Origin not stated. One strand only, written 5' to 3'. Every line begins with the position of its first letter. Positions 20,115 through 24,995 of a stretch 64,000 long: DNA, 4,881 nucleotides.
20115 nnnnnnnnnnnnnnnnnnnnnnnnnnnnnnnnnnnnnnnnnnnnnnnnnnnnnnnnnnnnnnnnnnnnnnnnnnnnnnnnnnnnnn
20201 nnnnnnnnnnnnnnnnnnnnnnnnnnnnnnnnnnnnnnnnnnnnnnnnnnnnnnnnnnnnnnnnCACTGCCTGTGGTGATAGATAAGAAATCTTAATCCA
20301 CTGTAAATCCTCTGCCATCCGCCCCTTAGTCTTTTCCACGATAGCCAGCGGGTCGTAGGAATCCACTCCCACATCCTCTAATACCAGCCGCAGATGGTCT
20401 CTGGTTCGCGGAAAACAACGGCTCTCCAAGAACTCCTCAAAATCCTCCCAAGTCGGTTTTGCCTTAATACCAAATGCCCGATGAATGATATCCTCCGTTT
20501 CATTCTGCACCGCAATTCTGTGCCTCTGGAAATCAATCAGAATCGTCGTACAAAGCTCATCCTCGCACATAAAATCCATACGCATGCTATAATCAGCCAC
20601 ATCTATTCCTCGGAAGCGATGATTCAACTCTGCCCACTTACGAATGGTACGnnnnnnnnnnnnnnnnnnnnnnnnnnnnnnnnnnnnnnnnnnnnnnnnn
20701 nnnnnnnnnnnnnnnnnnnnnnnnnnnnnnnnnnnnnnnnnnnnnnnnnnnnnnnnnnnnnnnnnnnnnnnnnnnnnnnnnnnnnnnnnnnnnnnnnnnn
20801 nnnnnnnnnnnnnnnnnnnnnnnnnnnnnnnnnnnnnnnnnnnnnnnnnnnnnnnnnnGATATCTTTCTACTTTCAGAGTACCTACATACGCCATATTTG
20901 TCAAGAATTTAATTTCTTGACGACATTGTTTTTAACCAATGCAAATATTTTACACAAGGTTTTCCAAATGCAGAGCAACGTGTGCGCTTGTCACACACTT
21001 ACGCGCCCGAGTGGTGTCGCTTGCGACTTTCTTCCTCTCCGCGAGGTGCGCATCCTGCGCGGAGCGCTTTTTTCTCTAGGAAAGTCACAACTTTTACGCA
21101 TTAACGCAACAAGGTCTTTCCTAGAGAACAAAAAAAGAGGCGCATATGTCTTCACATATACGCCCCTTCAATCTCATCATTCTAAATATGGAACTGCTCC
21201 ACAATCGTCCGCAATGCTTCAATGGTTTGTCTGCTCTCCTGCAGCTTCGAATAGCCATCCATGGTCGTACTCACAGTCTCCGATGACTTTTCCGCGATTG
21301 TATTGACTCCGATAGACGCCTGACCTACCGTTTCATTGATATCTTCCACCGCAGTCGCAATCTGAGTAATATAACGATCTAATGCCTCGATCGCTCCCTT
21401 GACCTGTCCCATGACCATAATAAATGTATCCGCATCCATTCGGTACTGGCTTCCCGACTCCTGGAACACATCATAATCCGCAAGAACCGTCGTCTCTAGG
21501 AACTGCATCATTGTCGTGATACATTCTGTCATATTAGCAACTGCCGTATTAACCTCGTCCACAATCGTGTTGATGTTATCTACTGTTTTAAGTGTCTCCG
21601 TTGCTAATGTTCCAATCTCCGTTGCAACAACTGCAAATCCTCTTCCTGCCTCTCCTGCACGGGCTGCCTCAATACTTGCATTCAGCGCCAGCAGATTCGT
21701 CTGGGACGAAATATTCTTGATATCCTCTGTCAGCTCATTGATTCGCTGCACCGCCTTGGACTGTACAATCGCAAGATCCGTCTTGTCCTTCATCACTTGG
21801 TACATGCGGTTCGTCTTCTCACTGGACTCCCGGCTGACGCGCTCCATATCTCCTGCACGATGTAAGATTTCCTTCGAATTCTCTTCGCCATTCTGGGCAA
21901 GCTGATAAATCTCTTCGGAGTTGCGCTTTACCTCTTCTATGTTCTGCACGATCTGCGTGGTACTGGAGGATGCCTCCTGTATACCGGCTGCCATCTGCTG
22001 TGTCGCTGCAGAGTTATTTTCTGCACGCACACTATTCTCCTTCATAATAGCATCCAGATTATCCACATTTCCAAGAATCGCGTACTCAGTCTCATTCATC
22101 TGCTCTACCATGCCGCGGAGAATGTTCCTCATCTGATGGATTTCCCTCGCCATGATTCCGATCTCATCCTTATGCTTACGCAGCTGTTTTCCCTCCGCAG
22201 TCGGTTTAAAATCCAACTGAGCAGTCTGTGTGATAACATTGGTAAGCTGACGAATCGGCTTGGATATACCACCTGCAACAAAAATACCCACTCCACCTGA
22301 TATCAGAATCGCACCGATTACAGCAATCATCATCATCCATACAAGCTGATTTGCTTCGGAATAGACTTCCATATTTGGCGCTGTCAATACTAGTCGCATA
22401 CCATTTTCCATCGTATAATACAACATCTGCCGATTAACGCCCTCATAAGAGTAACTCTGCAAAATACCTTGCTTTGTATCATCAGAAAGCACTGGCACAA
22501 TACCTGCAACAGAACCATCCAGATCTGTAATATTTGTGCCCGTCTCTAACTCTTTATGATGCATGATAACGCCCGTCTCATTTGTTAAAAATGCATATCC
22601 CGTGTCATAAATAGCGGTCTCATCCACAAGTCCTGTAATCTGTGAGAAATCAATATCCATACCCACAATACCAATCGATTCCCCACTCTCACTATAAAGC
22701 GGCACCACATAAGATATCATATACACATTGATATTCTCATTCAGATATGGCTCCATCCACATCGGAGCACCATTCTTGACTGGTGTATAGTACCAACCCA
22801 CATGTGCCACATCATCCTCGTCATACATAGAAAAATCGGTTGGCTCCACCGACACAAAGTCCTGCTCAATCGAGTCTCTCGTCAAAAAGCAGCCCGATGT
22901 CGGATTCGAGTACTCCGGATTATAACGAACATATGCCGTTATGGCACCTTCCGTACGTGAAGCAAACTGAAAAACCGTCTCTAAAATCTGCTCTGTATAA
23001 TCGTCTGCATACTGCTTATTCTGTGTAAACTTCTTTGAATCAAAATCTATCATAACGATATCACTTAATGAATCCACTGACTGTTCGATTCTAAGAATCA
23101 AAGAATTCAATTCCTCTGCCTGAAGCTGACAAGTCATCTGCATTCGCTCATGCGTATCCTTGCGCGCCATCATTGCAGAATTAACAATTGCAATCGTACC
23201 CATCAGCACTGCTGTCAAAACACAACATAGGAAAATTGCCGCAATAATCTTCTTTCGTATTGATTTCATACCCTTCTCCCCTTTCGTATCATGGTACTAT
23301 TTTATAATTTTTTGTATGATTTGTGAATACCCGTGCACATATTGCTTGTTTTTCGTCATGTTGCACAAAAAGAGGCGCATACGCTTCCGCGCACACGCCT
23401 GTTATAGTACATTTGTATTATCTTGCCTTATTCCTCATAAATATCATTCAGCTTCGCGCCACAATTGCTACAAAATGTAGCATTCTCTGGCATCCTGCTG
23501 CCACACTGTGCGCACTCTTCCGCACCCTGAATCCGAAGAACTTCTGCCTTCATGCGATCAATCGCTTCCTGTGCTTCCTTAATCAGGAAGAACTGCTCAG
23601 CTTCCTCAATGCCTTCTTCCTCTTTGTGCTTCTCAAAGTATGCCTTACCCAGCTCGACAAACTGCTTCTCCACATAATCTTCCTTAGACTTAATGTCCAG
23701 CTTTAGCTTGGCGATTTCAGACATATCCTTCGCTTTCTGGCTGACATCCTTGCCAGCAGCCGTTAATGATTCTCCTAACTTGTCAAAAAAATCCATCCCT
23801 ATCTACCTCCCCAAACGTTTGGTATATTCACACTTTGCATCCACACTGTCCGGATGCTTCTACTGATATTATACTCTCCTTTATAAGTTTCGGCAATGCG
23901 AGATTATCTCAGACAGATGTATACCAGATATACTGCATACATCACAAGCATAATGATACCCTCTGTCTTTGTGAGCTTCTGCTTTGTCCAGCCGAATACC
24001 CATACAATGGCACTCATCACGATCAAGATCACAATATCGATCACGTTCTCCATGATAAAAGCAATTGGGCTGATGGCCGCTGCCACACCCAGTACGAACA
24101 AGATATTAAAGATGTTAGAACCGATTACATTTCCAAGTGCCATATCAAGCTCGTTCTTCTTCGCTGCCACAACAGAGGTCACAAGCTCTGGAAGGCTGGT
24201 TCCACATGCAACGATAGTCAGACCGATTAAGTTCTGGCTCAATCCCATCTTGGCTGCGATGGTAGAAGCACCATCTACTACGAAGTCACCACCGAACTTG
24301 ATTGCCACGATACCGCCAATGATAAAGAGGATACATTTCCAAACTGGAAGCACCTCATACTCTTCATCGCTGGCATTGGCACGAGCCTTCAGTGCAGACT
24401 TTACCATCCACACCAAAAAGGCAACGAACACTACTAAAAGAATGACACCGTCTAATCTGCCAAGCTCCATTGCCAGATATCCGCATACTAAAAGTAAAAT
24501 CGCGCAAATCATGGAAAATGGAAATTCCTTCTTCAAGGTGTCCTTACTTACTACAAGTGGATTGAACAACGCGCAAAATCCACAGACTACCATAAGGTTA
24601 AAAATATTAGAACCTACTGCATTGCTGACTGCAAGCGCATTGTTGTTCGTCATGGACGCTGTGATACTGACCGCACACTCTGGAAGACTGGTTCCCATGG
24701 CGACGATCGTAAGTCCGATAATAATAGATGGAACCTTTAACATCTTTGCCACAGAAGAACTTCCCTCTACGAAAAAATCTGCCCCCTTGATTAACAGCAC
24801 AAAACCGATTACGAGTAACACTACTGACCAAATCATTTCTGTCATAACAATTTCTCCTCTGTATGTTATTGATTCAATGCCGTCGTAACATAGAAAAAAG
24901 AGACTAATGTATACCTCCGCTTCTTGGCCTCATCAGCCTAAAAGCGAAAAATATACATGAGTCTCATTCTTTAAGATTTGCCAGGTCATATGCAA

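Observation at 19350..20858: Two-gene HipA-superfamily module: HTH fused to a HipS-like domain plus a stand-alone kinase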

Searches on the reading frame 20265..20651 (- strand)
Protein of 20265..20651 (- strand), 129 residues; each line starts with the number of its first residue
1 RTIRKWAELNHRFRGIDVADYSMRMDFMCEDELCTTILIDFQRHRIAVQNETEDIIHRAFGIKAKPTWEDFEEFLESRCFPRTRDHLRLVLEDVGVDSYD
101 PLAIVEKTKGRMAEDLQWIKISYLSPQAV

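Call 26: search_protein_representatives(protein=window:20265-20651:-)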
Query: 129 residues. Proteins with E-value up to 0.001 (for the whole library): 645; up to 1e-10: 310; up to 1e-30: 22. The best 150 are listed.
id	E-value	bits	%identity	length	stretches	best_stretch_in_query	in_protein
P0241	9.6e-45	167.9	64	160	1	5-123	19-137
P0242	2.4e-41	156.9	65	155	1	21-127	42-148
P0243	2.2e-38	147.4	59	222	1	19-126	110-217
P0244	9.0e-37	142.2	50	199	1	5-125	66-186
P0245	2.1e-36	140.9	50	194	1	4-125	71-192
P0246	2.1e-35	137.7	55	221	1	2-125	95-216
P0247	6.6e-35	136.1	55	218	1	19-121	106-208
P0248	1.7e-34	134.8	74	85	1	50-126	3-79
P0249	1.9e-34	134.6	54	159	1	22-128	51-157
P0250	2.7e-34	134.1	50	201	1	2-125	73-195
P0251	8.8e-34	132.5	55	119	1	22-124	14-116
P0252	3.5e-33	130.5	56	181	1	25-121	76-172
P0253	4.7e-33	130.1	55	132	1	19-123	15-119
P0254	8.6e-33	129.3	48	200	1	4-124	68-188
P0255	1.3e-32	128.7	54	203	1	12-122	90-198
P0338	9.0e-22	93.7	42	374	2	26-121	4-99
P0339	1.0e-21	93.5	44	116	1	26-121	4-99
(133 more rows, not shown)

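Call 37: search_solved_structures(query=A3, max_evalue=10, show_alignments=3)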
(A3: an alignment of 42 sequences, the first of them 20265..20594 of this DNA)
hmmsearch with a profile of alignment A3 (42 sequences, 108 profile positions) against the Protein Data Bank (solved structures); distinct sequences matched with E-value up to 10: 2.
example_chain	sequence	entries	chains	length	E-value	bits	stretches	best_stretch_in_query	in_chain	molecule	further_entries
6f3t_F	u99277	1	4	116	0.69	12.8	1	59-85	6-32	Transcription initiation factor TFIID subunit 9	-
7s3v_A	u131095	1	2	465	1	12.3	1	20-92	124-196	Kynureninase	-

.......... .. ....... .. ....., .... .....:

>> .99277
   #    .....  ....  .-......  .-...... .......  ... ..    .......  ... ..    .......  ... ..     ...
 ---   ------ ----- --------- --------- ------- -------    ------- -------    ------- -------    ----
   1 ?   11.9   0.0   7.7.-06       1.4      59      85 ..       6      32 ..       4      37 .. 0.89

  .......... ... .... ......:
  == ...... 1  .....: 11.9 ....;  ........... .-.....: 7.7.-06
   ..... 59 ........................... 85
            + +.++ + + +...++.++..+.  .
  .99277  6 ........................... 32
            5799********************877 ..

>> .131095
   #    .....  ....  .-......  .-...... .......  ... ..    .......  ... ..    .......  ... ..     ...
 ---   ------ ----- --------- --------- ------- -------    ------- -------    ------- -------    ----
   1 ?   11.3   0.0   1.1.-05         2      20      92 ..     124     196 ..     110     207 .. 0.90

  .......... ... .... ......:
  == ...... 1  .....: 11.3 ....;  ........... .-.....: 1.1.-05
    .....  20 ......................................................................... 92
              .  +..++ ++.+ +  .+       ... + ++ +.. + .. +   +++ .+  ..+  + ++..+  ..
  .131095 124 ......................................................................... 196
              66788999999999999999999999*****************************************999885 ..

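Call 65: find_encoding_contigs(protein=P0338, flank=3000, max_places=3)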
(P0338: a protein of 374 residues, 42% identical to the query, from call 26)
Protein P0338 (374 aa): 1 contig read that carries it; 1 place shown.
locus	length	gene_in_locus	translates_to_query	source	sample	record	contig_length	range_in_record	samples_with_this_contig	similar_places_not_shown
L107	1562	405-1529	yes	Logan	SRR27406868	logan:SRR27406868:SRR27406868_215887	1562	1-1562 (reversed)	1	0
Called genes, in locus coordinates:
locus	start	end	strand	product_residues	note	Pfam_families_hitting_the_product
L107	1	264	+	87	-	?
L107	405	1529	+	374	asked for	-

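Call 66: find_encoding_contigs(protein=P0339, flank=3000, max_places=3)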
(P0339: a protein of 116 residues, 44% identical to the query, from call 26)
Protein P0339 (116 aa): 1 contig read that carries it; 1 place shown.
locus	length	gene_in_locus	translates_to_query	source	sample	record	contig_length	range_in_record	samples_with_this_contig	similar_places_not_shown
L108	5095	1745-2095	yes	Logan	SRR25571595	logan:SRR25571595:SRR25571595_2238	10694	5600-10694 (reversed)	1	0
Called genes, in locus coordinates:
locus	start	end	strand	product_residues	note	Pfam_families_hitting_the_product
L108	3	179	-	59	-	?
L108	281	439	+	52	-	-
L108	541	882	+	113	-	-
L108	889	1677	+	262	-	PF14243:R2K_3, PF18299:R2K_2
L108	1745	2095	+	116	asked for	-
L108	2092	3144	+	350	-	-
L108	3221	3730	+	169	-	-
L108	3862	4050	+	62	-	-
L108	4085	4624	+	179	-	-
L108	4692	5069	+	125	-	-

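Call 69: search_protein_families(library=pfam, proteins=[L108:541-882:+, L108:281-439:+, L108:2092-3144:+, L108:3221-3730:+, L107:1-264:+], max_evalue=0.01)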
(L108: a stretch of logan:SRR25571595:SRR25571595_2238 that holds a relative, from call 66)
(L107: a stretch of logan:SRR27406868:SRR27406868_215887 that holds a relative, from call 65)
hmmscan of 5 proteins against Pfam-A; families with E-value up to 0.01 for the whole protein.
L108:541-882:+ (113 aa): 0 families

L108:281-439:+ (52 aa): 0 families

L108:2092-3144:+ (350 aa): 1 family
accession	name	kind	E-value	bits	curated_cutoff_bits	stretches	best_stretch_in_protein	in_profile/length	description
PF07804.18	HipA_C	-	0.0002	21.5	30.5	1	127-171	122-165/213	HipA-like C-terminal domain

L108:3221-3730:+ (169 aa): 0 families

L107:1-264:+ (87 aa): 0 families

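Call 86: search_protein_families(library=padloc, proteins=[window:20265-20594:-, P0339, L108:2092-3144:+], max_evalue=1)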
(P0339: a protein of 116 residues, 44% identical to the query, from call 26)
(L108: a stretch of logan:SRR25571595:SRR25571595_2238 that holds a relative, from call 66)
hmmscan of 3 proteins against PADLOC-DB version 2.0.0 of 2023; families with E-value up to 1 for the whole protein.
window:20265-20594:- (110 aa): 0 families

P0339 (116 aa): 0 families

L108:2092-3144:+ (350 aa): 7 families
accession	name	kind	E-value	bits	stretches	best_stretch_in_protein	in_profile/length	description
PDLC04344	PDC-M03A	-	1.9e-15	55.1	1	9-175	22-198/305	-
PDLC04340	PDC-M03A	-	1.2e-14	52.5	1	28-172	43-174/280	-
PDLC04342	PDC-M03A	-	1.1e-07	29.8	1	27-170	49-195/299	-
PDLC04345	PDC-M03A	-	1.5e-06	25.7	1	30-182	49-205/302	-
PDLC04338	PDC-M03A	-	5.3e-06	23.7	1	56-169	176-301/428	-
PDLC04341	PDC-M03A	-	0.0074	13.8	1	126-192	148-217/294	-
PDLC04337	PDC-M03A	-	0.027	12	1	119-169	82-133/250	-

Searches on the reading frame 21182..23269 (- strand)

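Call 18: search_protein_families(library=pfam, proteins=[window:21182-23269:-], max_evalue=0.001)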
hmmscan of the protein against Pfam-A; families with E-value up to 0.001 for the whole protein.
window:21182-23269:- (695 aa): 4 families
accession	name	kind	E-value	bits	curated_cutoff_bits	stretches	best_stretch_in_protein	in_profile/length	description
PF00015.26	MCPsignal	-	1e-23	84.5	34.6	1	480-649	5-166/172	Methyl-accepting chemotaxis protein (MCP) signalling domain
PF02743.24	dCache_1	-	1.3e-15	58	45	1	50-294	18-238/240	Cache domain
PF22673.2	MCP-like_PDC_1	-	4.3e-14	53.4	27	1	103-212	9-112/113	Methyl-accepting chemotaxis protein-like, first PDC sensor domain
PF00672.30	HAMP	-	0.00042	21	25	0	330-385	1-52/53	HAMP domain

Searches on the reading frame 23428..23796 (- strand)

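Call 18: search_protein_families(library=pfam, proteins=[window:23428-23796:-], max_evalue=0.001)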
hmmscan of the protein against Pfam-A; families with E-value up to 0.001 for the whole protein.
window:23428-23796:- (122 aa): 2 families
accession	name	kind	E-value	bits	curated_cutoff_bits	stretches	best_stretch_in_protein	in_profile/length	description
PF13240.11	Zn_Ribbon_1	-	8.4e-08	32.2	25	1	95-116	2-23/23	zinc-ribbon domain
PF12773.13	DZR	-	2e-05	25.1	27.3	1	95-117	1-23/45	Double zinc ribbon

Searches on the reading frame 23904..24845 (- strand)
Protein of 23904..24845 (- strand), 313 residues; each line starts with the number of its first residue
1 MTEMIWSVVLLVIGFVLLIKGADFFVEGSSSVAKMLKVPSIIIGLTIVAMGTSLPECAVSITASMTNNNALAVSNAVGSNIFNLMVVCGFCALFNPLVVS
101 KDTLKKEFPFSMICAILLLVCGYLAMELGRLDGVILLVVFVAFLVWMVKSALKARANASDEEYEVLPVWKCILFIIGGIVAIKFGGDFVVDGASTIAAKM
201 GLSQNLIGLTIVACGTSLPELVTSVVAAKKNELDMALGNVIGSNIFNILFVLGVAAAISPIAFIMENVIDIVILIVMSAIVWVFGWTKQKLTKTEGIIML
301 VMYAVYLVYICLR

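Call 18: search_protein_families(library=pfam, proteins=[window:23904-24845:-], max_evalue=0.001)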
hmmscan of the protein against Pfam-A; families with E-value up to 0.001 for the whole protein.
window:23904-24845:- (313 aa): 1 family
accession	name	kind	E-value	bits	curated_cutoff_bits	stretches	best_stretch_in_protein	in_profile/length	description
PF01699.29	Na_Ca_ex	-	2.1e-67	226.2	24.9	2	172-310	3-149/151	Sodium/calcium exchanger protein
